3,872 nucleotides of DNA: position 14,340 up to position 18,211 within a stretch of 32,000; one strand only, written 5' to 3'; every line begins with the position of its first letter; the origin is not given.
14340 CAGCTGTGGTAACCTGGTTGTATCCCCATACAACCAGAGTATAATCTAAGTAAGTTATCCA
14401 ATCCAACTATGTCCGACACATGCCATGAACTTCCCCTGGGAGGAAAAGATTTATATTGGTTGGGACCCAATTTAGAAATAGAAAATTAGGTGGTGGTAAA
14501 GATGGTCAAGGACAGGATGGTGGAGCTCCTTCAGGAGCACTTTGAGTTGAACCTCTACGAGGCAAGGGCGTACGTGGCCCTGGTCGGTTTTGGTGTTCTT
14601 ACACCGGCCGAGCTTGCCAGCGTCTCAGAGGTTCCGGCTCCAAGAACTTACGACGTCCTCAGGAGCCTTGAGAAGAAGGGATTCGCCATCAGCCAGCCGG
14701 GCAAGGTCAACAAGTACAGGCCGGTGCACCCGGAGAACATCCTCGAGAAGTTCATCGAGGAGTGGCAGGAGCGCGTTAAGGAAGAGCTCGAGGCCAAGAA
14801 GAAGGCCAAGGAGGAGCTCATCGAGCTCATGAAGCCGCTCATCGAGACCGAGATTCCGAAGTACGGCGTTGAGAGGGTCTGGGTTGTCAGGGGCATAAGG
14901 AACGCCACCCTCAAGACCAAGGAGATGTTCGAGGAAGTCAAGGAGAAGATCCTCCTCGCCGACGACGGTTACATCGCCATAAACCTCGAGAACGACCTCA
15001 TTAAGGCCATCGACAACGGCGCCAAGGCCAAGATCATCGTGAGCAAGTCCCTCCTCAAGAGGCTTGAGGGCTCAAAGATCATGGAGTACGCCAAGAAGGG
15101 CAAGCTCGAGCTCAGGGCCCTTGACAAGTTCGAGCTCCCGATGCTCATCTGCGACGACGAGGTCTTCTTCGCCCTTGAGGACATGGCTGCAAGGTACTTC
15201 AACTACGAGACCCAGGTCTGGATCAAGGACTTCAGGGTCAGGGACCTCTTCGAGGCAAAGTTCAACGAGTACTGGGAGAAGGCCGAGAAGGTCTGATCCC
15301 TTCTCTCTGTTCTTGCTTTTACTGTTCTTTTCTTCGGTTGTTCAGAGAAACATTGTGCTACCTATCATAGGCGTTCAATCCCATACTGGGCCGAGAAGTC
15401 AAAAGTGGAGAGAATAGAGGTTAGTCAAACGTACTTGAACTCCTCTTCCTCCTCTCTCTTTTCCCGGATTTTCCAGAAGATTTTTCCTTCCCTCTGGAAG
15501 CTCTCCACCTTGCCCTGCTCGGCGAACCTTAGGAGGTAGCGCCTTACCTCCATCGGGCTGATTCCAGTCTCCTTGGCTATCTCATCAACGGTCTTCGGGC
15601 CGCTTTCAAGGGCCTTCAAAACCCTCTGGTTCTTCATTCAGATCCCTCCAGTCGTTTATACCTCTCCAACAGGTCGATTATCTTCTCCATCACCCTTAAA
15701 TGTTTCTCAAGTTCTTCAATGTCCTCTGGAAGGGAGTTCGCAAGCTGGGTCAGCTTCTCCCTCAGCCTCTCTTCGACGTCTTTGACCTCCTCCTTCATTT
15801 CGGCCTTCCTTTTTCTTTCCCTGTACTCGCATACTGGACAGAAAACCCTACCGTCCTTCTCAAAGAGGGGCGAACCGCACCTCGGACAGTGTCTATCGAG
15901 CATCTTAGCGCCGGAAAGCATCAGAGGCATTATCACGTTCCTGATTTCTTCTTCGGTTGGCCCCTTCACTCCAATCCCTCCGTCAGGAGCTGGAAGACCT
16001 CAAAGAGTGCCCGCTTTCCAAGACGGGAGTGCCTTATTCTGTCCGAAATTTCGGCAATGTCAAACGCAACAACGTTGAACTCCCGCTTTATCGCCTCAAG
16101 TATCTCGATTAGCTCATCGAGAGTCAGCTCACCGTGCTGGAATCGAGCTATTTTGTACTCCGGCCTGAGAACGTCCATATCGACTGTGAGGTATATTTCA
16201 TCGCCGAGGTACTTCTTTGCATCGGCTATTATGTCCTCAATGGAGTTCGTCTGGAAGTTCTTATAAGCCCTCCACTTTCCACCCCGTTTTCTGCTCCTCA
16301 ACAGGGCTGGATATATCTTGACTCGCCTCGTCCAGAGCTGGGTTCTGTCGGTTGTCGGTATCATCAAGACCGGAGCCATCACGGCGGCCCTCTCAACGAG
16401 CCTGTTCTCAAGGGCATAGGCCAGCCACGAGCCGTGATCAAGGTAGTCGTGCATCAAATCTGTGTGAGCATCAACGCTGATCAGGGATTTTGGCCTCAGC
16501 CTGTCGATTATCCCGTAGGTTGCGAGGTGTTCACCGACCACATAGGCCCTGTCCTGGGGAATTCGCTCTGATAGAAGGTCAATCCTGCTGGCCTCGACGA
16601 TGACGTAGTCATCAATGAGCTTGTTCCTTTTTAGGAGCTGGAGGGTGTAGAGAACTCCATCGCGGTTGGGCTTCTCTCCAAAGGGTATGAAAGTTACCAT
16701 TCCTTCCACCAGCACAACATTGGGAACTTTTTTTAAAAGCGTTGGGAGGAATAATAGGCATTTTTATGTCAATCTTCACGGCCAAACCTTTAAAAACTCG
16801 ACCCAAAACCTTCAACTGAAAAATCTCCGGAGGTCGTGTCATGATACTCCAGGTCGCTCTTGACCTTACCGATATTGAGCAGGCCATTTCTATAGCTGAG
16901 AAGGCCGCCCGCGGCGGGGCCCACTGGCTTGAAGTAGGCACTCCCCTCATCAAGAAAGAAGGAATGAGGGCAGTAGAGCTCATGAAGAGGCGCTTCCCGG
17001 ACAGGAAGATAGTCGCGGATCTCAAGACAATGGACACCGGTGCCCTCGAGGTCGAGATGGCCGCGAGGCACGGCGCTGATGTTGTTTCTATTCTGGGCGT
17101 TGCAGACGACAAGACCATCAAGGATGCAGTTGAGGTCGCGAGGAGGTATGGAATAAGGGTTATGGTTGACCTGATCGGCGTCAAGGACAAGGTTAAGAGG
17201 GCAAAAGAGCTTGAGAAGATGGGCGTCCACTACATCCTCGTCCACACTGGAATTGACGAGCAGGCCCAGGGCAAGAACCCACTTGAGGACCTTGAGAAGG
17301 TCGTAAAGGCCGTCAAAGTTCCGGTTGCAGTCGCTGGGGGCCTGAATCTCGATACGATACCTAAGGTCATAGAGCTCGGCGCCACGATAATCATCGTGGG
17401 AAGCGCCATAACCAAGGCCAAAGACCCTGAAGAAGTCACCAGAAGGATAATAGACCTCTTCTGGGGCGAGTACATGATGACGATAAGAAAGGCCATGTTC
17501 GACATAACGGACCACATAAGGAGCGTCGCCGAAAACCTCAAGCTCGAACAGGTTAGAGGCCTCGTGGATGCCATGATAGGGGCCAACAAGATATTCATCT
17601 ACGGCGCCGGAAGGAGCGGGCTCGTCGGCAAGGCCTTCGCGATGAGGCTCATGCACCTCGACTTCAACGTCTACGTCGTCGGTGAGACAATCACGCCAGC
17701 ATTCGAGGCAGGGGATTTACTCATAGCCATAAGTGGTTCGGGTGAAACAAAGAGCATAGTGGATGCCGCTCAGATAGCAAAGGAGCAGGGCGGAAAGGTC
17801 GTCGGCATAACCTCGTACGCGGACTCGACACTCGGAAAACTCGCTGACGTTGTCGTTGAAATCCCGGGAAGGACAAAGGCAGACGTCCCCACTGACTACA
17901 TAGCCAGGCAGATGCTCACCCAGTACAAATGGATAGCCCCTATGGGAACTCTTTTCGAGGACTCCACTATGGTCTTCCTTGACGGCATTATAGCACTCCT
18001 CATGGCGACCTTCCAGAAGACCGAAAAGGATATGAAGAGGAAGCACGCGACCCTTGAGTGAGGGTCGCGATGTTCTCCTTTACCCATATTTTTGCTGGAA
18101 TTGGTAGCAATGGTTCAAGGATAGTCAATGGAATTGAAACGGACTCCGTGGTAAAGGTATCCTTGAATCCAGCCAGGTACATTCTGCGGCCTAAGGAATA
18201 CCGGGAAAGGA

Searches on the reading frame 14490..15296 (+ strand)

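Call 74: search_protein_families(library=pfam, proteins=[window:14490-15296:+], max_evalue=0.001)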
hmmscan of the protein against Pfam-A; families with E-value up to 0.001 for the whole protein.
window:14490-15296:+ (268 aa): 3 families
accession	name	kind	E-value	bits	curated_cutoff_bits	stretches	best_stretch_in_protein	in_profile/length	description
PF01978.25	TrmB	-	1.5e-19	70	25.6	1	14-82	1-68/68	Sugar-specific transcriptional regulator TrmB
PF11495.14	Regulator_TrmB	-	1.1e-05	25.2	22.2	1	129-267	1-134/233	Archaeal transcriptional regulator TrmB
PF08350.17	FilR1_middle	-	0.0003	21.3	27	0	172-263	35-127/128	Methanogenesis regulatory protein FilR1, middle domain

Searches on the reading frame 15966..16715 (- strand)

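Call 74: search_protein_families(library=pfam, proteins=[window:15966-16715:-], max_evalue=0.001)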
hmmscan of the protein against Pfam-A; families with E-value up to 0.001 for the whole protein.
window:15966-16715:- (249 aa): 1 family
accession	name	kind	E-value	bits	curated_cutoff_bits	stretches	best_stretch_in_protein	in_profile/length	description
PF00491.26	Arginase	-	1.1e-17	64.9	22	1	61-229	92-261/280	Arginase family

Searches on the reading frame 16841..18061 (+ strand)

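Call 74: search_protein_families(library=pfam, proteins=[window:16841-18061:+], max_evalue=0.001)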
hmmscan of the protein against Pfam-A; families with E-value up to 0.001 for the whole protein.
window:16841-18061:+ (406 aa): 11 families
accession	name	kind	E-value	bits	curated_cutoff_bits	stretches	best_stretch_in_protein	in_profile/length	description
PF00215.30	OMPdecase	-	6.3e-42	144.4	27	1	2-203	2-221/221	Orotidine 5'-phosphate decarboxylase / HUMPS family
PF01380.27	SIS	-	5e-22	78.5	25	1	246-347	3-110/131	SIS domain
PF13580.11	SIS_2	-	5.7e-09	36.6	27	1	288-325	101-138/138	SIS domain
PF05690.20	ThiG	-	1.5e-07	31.5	23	1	96-200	115-217/247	Thiazole biosynthesis protein ThiG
PF00977.27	His_biosynth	-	1.2e-06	28.6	23.6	1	113-197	27-110/228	Histidine biosynthesis protein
PF02581.23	TMP-TENI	-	7.9e-06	25.8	27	1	113-190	101-180/180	Thiamine monophosphate synthase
PF04481.18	DUF561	-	1.9e-05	24.4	21.6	1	113-203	130-230/243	Protein of unknown function (DUF561)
PF13714.12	PEP_mutase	-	0.00014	22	31.5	0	77-135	169-221/240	Phosphoenolpyruvate phosphomutase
PF00218.27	IGPS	-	0.00018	21.2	27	1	69-202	122-253/254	Indole-3-glycerol phosphate synthase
PF04131.20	NanE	-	0.00023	20.9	27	1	48-201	39-184/192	Putative N-acetylmannosamine-6-phosphate epimerase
PF01729.25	QRPTase_C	-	0.00053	20.2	23.1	0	155-194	118-162/169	Quinolinate phosphoribosyl transferase, C-terminal domain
